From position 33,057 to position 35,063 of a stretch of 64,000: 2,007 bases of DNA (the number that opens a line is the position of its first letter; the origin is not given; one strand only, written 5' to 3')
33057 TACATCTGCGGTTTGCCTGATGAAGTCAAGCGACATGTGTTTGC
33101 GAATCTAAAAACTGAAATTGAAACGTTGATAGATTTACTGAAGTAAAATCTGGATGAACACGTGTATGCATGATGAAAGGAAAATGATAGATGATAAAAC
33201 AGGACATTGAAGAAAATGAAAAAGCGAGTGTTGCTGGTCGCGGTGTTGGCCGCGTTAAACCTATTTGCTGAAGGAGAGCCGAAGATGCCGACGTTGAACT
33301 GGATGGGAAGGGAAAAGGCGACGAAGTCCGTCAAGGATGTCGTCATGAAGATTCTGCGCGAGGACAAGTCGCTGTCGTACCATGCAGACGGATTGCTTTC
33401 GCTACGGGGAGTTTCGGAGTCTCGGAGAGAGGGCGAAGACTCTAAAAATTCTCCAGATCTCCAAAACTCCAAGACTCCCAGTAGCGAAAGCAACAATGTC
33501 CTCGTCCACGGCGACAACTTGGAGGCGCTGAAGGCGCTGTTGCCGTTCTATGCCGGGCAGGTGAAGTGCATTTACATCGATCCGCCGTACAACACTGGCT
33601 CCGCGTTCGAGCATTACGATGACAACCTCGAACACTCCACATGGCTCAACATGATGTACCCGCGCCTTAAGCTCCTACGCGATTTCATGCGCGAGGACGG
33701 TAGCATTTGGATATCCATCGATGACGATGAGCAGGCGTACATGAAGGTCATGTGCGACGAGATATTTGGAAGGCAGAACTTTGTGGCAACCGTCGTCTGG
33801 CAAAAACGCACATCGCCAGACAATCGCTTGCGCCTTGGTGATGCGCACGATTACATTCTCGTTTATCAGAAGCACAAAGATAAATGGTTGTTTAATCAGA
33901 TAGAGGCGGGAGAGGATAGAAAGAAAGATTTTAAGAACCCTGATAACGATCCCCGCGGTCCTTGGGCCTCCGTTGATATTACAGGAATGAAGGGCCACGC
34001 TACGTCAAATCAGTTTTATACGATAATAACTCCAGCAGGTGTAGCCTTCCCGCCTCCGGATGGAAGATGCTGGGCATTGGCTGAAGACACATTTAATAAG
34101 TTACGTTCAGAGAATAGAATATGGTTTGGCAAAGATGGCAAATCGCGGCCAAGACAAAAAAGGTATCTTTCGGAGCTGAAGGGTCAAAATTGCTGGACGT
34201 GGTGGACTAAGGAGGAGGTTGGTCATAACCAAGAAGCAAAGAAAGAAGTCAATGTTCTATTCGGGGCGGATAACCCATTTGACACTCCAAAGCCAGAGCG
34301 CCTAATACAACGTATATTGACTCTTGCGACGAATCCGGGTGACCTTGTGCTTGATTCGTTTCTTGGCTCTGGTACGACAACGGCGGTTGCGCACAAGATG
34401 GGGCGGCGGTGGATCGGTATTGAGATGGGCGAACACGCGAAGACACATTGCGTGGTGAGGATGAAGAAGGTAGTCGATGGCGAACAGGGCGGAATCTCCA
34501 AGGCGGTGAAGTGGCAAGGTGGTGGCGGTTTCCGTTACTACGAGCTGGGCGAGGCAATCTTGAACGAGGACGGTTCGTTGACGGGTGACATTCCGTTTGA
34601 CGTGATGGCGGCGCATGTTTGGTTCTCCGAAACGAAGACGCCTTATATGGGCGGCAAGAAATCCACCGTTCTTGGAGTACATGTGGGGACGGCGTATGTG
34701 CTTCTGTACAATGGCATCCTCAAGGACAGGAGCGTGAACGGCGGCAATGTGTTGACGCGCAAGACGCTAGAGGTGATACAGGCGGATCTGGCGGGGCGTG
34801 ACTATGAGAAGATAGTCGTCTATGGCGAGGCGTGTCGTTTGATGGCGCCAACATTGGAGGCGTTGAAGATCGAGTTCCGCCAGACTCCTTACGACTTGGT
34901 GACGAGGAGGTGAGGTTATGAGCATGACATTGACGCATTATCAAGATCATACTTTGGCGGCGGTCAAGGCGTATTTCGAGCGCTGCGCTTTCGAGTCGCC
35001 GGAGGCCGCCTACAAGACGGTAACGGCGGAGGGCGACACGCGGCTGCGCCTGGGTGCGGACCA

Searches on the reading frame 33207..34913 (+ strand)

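Call 3: search_protein_families(library=pfam, proteins=[window:33207-34913:+], max_evalue=0.01)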
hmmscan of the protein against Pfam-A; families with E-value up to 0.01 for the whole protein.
window:33207-34913:+ (568 aa): 2 families
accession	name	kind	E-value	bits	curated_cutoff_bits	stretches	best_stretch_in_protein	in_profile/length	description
PF01555.25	N6_N4_Mtase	-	5.6e-53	180.6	26.7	1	119-412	1-216/221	DNA methylase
PF03602.21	Cons_hypoth95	-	0.0044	17.2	24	0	98-148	94-143/182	Conserved hypothetical protein 95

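Call 4: search_protein_families(library=padloc, proteins=[window:33207-34913:+], max_evalue=0.01)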
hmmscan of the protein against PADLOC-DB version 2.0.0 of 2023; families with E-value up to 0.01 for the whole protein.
window:33207-34913:+ (568 aa): 67 families (the best 25 are shown)
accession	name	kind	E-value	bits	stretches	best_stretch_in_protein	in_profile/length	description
PDLC03644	MTase_III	-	1.6e-183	609.3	1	27-565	1-540/542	Type III methyltransferase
PDLC03636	MTase_III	-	3e-131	437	1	30-455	9-442/575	Type III methyltransferase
PDLC03637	MTase_III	-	2.4e-91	304.9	1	83-467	109-502/513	Type III methyltransferase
PDLC03634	MTase_III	-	5.6e-90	301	2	143-394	170-426/621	Type III methyltransferase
PDLC03635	MTase_III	-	3.1e-84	282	2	61-235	183-361/708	Type III methyltransferase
PDLC03641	MTase_III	-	2.8e-77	258.8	2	142-394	180-427/657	Type III methyltransferase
PDLC03638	MTase_III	-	6.3e-73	244.4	1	95-448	379-713/816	Type III methyltransferase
PDLC03640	MTase_III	-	5.3e-64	214.7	3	240-426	254-450/654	Type III methyltransferase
PDLC03354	MTase_II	-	3e-49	166.2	1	93-421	52-384/425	Type II methyltransferase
PDLC03639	MTase_III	-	2e-37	126.8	2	91-295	82-291/639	Type III methyltransferase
PDLC03642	MTase_III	-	3.3e-36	123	1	93-395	79-379/528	Type III methyltransferase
PDLC03300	MTase_II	-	2.7e-34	116.6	3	134-233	76-173/302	Type II methyltransferase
PDLC03633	MTase_III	-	1.8e-31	107.5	3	350-419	284-353/616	Type III methyltransferase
PDLC03643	MTase_III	-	4.5e-31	106.5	1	150-393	1-246/465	Type III methyltransferase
PDLC03299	MTase_II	-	2e-30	104.3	2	93-243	11-161/296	Type II methyltransferase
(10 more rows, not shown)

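Call 5: search_protein_families(library=ncbifam, proteins=[window:33207-34913:+], max_evalue=0.01)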
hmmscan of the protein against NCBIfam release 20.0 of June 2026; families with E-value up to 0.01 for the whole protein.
window:33207-34913:+ (568 aa): 3 families
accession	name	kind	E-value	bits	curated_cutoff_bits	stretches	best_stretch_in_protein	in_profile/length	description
NF008572.0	PRK11524.1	equivalog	3.9e-26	91.8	292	2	92-231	10-144/294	adenine-specific DNA-methyltransferase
NF050803.1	DnaMtaseCcrMCaul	equivalog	1.1e-18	67.3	830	1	359-426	187-254/350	adenine-specific DNA-methyltransferase CcrM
NF010253.0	PRK13699.1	subfamily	1.1e-08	35.1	244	1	358-425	144-211/226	DNA methyltransferase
